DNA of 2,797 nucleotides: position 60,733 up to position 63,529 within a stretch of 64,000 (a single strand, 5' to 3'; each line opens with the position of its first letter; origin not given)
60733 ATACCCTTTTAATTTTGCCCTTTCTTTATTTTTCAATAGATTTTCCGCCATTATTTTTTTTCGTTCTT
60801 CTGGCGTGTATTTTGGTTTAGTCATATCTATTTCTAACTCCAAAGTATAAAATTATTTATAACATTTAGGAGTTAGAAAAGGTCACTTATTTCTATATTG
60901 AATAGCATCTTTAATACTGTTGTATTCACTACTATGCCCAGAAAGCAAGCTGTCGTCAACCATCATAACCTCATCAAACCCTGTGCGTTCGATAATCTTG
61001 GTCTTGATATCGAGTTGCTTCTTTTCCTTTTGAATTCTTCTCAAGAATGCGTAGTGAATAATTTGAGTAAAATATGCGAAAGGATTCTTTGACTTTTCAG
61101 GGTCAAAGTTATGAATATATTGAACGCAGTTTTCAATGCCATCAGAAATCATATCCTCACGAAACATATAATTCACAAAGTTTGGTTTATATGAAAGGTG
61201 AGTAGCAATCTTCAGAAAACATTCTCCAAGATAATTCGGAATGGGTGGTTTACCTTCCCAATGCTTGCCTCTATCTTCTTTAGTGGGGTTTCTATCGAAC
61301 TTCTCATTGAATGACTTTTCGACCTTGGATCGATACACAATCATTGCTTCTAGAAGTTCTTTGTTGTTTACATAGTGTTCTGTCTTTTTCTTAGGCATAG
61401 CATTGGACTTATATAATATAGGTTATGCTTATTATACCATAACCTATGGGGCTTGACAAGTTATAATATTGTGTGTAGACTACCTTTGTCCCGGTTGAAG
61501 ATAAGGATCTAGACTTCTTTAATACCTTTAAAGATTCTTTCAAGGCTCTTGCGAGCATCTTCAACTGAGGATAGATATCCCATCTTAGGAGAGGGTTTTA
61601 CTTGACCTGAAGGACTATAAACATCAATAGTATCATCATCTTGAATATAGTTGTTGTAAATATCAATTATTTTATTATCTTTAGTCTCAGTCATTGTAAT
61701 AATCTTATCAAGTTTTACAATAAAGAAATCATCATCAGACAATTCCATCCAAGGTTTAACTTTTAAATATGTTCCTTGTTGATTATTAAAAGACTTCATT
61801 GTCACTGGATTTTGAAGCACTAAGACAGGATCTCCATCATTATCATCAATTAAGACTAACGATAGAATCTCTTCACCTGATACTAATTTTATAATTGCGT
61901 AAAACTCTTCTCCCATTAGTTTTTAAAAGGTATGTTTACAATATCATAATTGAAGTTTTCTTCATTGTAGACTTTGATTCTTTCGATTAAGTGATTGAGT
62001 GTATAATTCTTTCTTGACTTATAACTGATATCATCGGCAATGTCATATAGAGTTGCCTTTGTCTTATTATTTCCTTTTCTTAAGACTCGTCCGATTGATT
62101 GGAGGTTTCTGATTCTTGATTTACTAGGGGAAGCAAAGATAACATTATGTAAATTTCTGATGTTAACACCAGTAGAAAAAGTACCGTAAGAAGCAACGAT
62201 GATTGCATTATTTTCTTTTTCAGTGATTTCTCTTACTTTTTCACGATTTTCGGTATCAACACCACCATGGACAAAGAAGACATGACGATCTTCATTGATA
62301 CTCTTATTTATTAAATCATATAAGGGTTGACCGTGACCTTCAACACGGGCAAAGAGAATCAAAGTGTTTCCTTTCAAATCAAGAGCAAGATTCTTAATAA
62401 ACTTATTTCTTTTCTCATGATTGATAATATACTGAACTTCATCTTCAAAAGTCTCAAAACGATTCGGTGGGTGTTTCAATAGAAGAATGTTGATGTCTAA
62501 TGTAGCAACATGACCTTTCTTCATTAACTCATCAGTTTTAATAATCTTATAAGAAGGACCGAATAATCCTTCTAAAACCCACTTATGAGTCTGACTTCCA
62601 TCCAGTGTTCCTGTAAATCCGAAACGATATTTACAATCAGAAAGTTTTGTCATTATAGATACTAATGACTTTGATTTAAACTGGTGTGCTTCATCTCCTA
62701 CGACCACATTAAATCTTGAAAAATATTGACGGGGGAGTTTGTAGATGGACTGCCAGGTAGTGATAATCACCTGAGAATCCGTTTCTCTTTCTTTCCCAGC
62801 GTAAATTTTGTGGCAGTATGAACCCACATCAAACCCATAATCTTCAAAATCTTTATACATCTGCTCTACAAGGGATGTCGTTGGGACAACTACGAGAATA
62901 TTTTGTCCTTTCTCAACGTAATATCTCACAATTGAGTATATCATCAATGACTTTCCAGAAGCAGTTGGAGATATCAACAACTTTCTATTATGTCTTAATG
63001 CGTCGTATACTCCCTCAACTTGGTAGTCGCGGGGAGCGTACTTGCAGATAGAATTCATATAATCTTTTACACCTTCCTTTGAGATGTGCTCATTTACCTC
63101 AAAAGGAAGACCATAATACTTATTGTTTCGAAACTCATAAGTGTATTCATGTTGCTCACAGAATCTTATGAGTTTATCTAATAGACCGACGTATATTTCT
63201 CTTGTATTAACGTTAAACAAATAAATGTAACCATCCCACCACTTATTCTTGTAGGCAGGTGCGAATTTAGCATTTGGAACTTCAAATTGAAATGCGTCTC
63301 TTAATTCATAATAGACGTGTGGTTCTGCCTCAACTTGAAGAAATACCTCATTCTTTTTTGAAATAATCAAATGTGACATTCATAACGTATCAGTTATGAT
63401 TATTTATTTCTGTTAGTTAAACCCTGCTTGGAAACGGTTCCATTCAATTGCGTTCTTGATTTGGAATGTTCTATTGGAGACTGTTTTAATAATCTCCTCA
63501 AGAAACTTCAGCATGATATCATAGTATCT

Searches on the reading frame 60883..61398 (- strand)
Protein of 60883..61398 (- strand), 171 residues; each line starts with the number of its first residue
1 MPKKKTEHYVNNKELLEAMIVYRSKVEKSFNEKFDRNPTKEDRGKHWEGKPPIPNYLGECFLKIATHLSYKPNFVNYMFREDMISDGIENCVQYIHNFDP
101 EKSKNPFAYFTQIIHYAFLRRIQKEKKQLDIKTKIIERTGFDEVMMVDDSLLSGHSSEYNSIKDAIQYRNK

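Call 50: search_protein_families(library=pfam, proteins=[window:60883-61398:-], max_evalue=0.01)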
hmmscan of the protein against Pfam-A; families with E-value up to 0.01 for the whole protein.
window:60883-61398:- (171 aa): 1 family
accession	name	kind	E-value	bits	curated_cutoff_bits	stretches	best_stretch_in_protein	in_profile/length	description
PF04542.20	Sigma70_r2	-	2.2e-05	24.6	24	1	80-127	23-70/71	Sigma-70 region 2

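Call 53: find_related_loci(query=window:60883-61398:-, collection=viral_contigs, flank=900)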
Query window:60883-61398:- (171 aa) in viral_contigs; peptide patterns used: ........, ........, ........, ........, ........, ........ (x = any residue, [..] = any of these).
599 stretches matched a pattern (row limit reached: there are more); 597 encode a relative of the query (tblastn E <= 1e-3); the best 80 are kept; 80 distinct loci.
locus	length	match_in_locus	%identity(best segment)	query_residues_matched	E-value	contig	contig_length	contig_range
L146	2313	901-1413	99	1-171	7e-117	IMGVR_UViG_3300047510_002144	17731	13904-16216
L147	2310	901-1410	95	1-170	1e-112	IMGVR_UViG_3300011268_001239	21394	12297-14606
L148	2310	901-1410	95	1-170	2e-112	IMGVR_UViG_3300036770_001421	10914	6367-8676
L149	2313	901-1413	93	1-171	3e-109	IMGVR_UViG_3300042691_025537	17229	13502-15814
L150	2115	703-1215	92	1-171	6e-110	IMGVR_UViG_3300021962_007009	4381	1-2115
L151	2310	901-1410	91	1-170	1e-107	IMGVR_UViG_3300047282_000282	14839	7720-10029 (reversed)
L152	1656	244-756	91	1-171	2e-110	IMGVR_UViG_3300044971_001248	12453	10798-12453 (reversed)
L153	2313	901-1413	91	1-171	3e-107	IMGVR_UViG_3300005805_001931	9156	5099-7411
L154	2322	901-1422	90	1-171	3e-108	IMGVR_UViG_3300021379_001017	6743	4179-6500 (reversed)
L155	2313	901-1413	89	1-171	6e-107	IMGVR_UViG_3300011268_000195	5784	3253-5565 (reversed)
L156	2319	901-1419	90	1-170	3e-105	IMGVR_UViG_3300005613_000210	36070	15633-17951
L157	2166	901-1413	89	1-171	2e-107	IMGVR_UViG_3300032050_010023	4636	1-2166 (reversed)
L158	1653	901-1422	88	1-171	6e-108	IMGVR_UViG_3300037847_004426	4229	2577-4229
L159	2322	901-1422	88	1-171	3e-105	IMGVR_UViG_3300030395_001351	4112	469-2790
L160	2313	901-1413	89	1-171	7e-105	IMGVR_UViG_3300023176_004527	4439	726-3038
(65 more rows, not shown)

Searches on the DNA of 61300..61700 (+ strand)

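Call 10: search_dna_similar(query=window:61300-61700:+, collection=phages, mode=distant, max_rows=30)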
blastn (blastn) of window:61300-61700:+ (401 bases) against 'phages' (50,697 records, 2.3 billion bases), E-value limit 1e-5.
Records with a match: 15; places in all: 15; records where one place covers at least 80% of the query: 8.
Best place of each record, by identity: 80-90% 1; 60-80% 14.
By first word of the organism name: Synechococcus 9; Prochlorococcus 4; Marine 2.
By host as written in the record: - 3; Synechococcus sp. WH 7803 3; Synechococcus sp. WH7803 2; Prochlorococcus sp. NATL1A 2; Synechococcus sp. WH8017 2; Synechococcus sp. KCZYC6 2; Prochlorococcus marinus NATL2A 1.
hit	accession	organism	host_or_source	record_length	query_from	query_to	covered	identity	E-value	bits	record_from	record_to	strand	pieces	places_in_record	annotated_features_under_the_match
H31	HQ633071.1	Synechococcus phage S-SKS1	Synechococcus sp. WH7803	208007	9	400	98%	67.1%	2e-31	142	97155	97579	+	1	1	hypothetical protein | sigma factor for late transcription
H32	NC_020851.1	Synechococcus phage S-SKS1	Synechococcus sp. WH7803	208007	9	400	98%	67.1%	2e-31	142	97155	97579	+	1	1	methylamine utilization | late sigma transcription factor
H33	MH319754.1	Marine virus AG-345-L05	single cell amplified by WGA-X; seawater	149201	35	398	91%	67.4%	3e-21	107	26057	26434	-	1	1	record has no annotation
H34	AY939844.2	Prochlorococcus phage P-SSM2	Prochlorococcus sp. NATL1A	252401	47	400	88%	65.3%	2e-10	73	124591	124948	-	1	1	methylamine utilization protein | gp55: sigma factor for late transcription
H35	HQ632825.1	Prochlorococcus phage P-SSM5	Prochlorococcus marinus NATL2A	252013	47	400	88%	65.3%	2e-10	73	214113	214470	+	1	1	hypothetical protein | late transcription sigma factor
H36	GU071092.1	Prochlorococcus phage P-SSM2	-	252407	47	400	88%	65.3%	2e-10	73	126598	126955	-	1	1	conserved hypothetical protein | late transcription sigma factor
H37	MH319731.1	Marine virus AG-345-E02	single cell amplified by WGA-X; seawater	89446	47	400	88%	65.3%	2e-10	73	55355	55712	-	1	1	record has no annotation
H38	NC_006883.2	Prochlorococcus phage P-SSM2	Prochlorococcus sp. NATL1A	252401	47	400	88%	65.3%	2e-10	73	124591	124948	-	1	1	methylamine utilization | gp55: sigma factor for late transcription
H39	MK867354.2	Synechococcus phage S-SCSM1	Synechococcus sp. WH 7803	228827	44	287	61%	68.0%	1e-8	66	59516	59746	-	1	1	Sm-like RNA-binding protein | sigma factor for late transcription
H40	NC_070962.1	Synechococcus phage S-SCSM1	Synechococcus sp. WH 7803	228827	44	287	61%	68.0%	1e-8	66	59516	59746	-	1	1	methylamine utilization | sigma factor for late transcription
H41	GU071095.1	Synechococcus phage S-SM2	Synechococcus sp. WH8017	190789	1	231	58%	70.2%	5e-12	78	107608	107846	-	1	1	gp55: sigma factor for late transcription | methylamine utilization protein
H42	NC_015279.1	Synechococcus phage S-SM2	Synechococcus sp. WH8017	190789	1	231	58%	70.2%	5e-12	78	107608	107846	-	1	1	gp55: late sigma transcription factor | methylamine utilization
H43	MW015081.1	Synechococcus phage S-SRM01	Synechococcus sp. KCZYC6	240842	23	240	54%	72.8%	3e-21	107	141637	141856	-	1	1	sigma factor for late transcription | methylamine utilization protein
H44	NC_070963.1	Synechococcus phage S-SRM01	Synechococcus sp. KCZYC6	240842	23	240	54%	72.8%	3e-21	107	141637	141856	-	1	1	sigma factor for late transcription | methylamine utilization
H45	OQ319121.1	Synechococcus phage S-BM3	Synechococcus sp. WH 7803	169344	21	83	16%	84.1%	8e-10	70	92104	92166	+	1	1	sigma factor for late transcription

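Call 11: get_annotated_region(hit=H31, flank=1500)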
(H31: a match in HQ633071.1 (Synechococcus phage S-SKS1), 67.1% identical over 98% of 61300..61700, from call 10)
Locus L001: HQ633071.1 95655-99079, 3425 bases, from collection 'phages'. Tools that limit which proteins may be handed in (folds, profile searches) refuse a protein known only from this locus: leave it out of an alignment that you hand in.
description: Synechococcus phage S-SKS1 genomic sequence.
organism: Synechococcus phage S-SKS1 (NCBI taxid 754042)
taxonomy: Viruses; Duplodnaviria; Heunggongvirae; Uroviricota; Caudoviricetes; Llyrvirus; Llyrvirus SSKS1
host: Synechococcus sp. WH7803; source: North Atlantic; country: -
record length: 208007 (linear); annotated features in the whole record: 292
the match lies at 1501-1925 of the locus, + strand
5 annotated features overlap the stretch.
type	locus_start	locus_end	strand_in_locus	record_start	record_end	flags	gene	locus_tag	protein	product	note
CDS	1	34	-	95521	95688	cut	-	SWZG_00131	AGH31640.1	hypothetical protein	-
CDS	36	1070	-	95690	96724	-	-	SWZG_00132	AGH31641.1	recombination protein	similar to gp47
CDS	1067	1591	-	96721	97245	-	-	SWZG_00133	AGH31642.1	sigma factor for late transcription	similar to gp55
CDS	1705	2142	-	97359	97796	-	-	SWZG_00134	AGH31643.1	hypothetical protein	-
CDS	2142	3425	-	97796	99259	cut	-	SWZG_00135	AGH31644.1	UvsW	-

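Call 40: search_dna_similar(query=window:61470-61512:+, collection=phages, mode=distant, max_evalue=1, max_rows=60)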
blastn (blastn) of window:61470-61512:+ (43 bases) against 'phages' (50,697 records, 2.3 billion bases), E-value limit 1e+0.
Records with a match: 8; places in all: 8; records where one place covers at least 80% of the query: 4.
Best place of each record, by identity: 80-90% 8.
By first word of the organism name: Synechococcus 8.
By host as written in the record: Synechococcus sp. MW02 3; Synechococcus sp. WH7803 2; Synechococcus sp. KCZYC6 2; Synechococcus sp. LTWRED 1.
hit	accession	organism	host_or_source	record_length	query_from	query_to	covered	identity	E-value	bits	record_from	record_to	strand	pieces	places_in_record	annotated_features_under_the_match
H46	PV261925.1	Synechococcus phage RB11-B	Synechococcus sp. MW02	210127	3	37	81%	82.9%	7e-1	36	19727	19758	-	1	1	none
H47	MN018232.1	Synechococcus phage S-B43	Synechococcus sp. MW02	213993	3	37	81%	82.9%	7e-1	36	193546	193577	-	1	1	none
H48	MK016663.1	Synechococcus phage S-H68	Synechococcus sp. LTWRED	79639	3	37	81%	82.9%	7e-1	36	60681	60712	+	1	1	none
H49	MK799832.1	Synechococcus phage S-B05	Synechococcus sp. MW02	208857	3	37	81%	82.9%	7e-1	36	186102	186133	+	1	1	none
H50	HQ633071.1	Synechococcus phage S-SKS1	Synechococcus sp. WH7803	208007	5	32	65%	89.3%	2e-1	38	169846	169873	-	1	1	none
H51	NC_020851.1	Synechococcus phage S-SKS1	Synechococcus sp. WH7803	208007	5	32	65%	89.3%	2e-1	38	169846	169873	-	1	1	none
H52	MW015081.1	Synechococcus phage S-SRM01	Synechococcus sp. KCZYC6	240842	7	35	67%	86.2%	7e-1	36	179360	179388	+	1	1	none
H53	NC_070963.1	Synechococcus phage S-SRM01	Synechococcus sp. KCZYC6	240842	7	35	67%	86.2%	7e-1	36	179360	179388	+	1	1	none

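Call 41: get_annotated_region(hit=H52, flank=1500)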
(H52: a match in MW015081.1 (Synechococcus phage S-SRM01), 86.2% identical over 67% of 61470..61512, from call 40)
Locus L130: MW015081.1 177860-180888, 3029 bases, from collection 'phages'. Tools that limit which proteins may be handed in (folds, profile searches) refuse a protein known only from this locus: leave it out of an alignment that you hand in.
description: Synechococcus phage S-SRM01, complete genome.
organism: Synechococcus phage S-SRM01 (NCBI taxid 2781608)
taxonomy: Viruses; Duplodnaviria; Heunggongvirae; Uroviricota; Caudoviricetes; Kyanoviridae; Serangoonvirus; Serangoonvirus essarone
host: Synechococcus sp. KCZYC6; source: Serangoon Reservoir; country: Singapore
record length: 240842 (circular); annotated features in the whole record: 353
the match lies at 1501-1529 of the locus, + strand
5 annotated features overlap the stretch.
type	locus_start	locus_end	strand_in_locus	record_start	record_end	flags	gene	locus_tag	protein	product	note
CDS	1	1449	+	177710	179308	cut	-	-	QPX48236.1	hypothetical protein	-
CDS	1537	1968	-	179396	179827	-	-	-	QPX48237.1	NAD synthetase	-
CDS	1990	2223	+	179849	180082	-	-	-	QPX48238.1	hypothetical protein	-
CDS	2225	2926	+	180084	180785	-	-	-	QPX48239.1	hypothetical protein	-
CDS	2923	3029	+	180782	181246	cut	-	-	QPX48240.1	lysin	-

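Call 42: get_annotated_region(hit=H47, flank=1500)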
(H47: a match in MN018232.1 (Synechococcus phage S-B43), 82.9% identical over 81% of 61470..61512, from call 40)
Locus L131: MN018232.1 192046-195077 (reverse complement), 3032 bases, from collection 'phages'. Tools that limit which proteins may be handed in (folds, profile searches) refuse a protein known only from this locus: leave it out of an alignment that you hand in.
description: Synechococcus phage S-B43, complete genome.
organism: Synechococcus phage S-B43 (NCBI taxid 2484638)
taxonomy: Viruses; Duplodnaviria; Heunggongvirae; Uroviricota; Caudoviricetes; Kyanoviridae
host: Synechococcus sp. MW02; source: -; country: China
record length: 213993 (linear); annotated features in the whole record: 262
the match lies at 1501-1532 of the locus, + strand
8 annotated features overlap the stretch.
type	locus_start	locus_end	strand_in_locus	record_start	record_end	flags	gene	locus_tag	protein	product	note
CDS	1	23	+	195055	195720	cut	-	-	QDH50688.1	exonuclease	-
CDS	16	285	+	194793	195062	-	-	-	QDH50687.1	putative late promoter transcription accessory protein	-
CDS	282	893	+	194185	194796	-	-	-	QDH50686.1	hypothetical protein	-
CDS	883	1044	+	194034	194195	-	-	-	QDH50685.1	hypothetical protein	-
CDS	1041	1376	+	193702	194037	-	-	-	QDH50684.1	hypothetical protein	-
CDS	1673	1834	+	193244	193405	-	-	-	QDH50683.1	hypothetical protein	-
CDS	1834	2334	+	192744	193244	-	-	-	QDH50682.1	endonuclease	-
CDS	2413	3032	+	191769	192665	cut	-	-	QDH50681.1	putative ssDNA binding protein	-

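Call 43: get_annotated_region(hit=H34, flank=800)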
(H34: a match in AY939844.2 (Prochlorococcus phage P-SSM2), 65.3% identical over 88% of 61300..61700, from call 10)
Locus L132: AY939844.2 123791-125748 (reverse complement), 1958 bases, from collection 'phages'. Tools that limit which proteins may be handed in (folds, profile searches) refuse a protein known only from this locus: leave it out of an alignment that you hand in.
description: Prochlorococcus phage P-SSM2, complete genome.
organism: Prochlorococcus phage P-SSM2 (NCBI taxid 268746)
taxonomy: Viruses; Duplodnaviria; Heunggongvirae; Uroviricota; Caudoviricetes; Kyanoviridae; Salacisavirus; Salacisavirus pssm2
host: Prochlorococcus sp. NATL1A; source: -; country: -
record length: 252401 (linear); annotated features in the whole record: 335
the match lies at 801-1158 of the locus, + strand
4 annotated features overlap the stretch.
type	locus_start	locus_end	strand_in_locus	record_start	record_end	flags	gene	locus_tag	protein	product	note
CDS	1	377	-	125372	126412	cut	gp47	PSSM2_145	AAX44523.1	recombination endonuclease subunit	T4-GC: 141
CDS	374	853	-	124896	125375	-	gp55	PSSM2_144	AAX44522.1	sigma factor for late transcription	T4-GC: 140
CDS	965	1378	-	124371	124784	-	-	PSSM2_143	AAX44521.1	methylamine utilization protein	T4-GC: 139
CDS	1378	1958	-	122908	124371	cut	uvsW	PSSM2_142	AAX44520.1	RNA-DNA + DNA-DNA helicase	T4-GC: 138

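Call 44: get_annotated_region(hit=H39, flank=800)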
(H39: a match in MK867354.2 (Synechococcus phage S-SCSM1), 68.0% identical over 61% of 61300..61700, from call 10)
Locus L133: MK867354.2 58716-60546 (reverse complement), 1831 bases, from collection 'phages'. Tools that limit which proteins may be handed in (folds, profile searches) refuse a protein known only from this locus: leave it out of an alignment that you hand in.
description: Synechococcus phage S-SCSM1, complete genome.
organism: Synechococcus phage S-SCSM1 (NCBI taxid 2588487)
taxonomy: Viruses; Duplodnaviria; Heunggongvirae; Uroviricota; Caudoviricetes; Kyanoviridae; Zhoulongquanvirus; Zhoulongquanvirus esscess
host: Synechococcus sp. WH 7803; source: -; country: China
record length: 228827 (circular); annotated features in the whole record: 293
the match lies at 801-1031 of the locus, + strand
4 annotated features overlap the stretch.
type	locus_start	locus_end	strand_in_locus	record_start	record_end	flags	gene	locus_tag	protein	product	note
CDS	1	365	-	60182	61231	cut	-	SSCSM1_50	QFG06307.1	endonuclease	-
CDS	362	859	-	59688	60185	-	-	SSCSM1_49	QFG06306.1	sigma factor for late transcription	-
CDS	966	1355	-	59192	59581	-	-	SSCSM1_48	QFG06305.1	Sm-like RNA-binding protein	-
CDS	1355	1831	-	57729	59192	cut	-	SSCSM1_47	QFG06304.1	UvsW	-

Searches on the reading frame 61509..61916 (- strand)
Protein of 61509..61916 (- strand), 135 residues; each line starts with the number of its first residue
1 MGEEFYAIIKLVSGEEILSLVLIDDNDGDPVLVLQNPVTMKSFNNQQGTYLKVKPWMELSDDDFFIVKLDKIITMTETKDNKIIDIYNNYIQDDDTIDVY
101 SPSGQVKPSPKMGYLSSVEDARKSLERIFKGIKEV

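Call 50: search_protein_families(library=pfam, proteins=[window:61509-61916:-], max_evalue=0.01)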
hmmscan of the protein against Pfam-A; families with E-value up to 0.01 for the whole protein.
window:61509-61916:- (135 aa): 3 families
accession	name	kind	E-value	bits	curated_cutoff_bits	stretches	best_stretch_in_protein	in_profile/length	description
PF16243.10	Sm_like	-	1e-12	48.5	29.4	1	8-80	1-78/85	Sm_like domain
PF20198.3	DUF6561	-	2.6e-06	27.8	27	1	11-91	8-83/84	Family of unknown function (DUF6561)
PF01008.23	IF-2B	-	0.0064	16.2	22.4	1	65-106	78-119/280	Initiation factor 2 subunit family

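Call 51: search_protein_families(library=phrogs, proteins=[window:61509-61916:-], max_evalue=0.001)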
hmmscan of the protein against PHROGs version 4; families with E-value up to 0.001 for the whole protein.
window:61509-61916:- (135 aa): 4 families
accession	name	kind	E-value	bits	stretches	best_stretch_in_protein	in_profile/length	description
phrog_471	-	other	1.8e-39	136.1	1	1-130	3-136/138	methylamine utilization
phrog_431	-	unknown function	2.8e-08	34.7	1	8-99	15-118/147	-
phrog_527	-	unknown function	9.8e-08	33.2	1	8-92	6-85/97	-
phrog_483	-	unknown function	3.8e-06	27.6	1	7-92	6-81/82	-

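Call 92: search_solved_structures(query=window:61509-61916:-, max_evalue=1)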
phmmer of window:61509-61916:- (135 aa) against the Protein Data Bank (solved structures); distinct sequences matched with E-value up to 1: 4.
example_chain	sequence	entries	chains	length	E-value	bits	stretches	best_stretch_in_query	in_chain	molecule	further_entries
3by7_A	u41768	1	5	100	0.0009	22.6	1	7-105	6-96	uncharacterized protein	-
7eq9_A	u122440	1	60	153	0.0099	19.2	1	8-90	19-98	TIP60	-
7xm1_A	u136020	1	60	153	0.036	17.4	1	8-90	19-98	TIP60 K67E mutant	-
9uol_A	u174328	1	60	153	0.17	15.2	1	49-90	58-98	TIP60 double mutant (G12C/S50C)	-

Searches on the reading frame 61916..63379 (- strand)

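Call 50: search_protein_families(library=pfam, proteins=[window:61916-63379:-], max_evalue=0.01)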
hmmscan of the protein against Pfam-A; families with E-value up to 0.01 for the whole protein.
window:61916-63379:- (487 aa): 8 families
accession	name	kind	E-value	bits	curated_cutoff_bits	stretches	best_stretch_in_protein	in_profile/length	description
PF04851.21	ResIII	-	3e-25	89.5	22.5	1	114-259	2-162/164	Type III restriction enzyme, res subunit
PF00270.35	DEAD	-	1e-16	61.6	26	1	119-260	3-161/167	DEAD/DEAH box helicase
PF21241.2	UvsW_N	-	4.5e-13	49.9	25.3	1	13-80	11-77/81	DNA helicase UvsW, N-terminal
PF00271.37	Helicase_C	-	7e-10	39.6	23.5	1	325-436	4-110/110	Helicase conserved C-terminal domain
PF18766.7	SWI2_SNF2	-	7.6e-07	29.4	26.7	1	139-258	27-154/221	SWI2/SNF2 ATPase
PF13307.12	Helicase_C_2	-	4.1e-05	24.1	25.3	0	334-408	7-81/170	Helicase C-terminal domain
PF00176.29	SNF2-rel_dom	-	0.0001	21.9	24.9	1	134-258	21-162/290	SNF2-related domain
PF20720.3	nSTAND3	-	0.00036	20.7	27.2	0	124-175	10-61/155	Novel STAND NTPase 3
